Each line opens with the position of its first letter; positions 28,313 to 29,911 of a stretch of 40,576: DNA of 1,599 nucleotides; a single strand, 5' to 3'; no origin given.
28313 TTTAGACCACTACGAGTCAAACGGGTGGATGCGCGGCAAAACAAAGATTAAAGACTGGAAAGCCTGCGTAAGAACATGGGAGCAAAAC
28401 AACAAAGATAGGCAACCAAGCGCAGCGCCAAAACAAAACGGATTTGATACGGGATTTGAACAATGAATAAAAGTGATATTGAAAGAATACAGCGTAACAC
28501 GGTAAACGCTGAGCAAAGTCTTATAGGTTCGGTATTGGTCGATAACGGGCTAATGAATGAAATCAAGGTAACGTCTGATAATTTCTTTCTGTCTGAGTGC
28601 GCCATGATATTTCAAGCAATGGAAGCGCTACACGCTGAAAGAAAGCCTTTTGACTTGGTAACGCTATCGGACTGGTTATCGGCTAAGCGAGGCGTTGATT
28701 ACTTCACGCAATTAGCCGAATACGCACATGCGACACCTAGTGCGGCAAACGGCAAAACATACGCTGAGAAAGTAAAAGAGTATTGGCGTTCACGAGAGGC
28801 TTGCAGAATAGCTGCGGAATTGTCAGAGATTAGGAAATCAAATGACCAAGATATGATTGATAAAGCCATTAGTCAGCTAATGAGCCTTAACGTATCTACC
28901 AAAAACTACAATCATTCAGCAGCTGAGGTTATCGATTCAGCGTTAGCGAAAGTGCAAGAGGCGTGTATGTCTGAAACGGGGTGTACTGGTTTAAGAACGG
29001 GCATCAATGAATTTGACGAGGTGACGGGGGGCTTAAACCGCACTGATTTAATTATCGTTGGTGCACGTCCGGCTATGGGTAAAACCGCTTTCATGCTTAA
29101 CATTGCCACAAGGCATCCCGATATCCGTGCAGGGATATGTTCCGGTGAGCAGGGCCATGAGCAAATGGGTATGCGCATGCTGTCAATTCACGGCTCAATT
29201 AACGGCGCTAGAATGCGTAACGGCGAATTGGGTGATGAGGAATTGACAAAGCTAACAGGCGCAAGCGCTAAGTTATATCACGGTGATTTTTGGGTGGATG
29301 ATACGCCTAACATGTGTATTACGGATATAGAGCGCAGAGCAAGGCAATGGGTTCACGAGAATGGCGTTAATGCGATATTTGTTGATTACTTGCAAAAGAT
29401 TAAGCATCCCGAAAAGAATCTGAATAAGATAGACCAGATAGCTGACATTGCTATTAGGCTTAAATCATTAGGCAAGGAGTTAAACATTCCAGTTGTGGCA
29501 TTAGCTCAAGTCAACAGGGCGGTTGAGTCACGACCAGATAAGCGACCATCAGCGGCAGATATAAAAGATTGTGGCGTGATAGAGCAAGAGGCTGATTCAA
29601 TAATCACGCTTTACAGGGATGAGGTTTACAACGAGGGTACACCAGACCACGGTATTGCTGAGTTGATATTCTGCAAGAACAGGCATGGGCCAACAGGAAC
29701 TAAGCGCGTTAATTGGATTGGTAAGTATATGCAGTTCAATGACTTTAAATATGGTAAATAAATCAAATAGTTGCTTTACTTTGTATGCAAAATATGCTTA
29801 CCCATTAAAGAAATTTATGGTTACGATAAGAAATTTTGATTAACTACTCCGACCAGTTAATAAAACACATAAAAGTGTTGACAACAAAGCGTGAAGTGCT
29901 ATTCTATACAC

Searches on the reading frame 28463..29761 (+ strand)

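Call 37: search_protein_families(library=phrogs, proteins=[window:28463-29761:+], max_evalue=0.00001)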
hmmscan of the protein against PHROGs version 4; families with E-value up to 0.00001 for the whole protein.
window:28463-29761:+ (432 aa): 6 families
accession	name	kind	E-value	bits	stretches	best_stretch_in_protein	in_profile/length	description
phrog_19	-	DNA, RNA and nucleotide metabolism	7e-93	313.5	1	8-428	155-581/621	DnaB-like replicative helicase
phrog_11530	-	unknown function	2e-44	152.7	1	275-425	5-156/184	-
phrog_243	-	DNA, RNA and nucleotide metabolism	3.8e-43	148.4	1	178-429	21-269/273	DnaB-like replicative helicase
phrog_239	-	DNA, RNA and nucleotide metabolism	4.8e-27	96.2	1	156-414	326-582/801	DNA primase/helicase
phrog_23150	-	unknown function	3e-11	44.3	1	79-217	73-217/217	-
phrog_19347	-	unknown function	3.4e-07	31.5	0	397-427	48-78/79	-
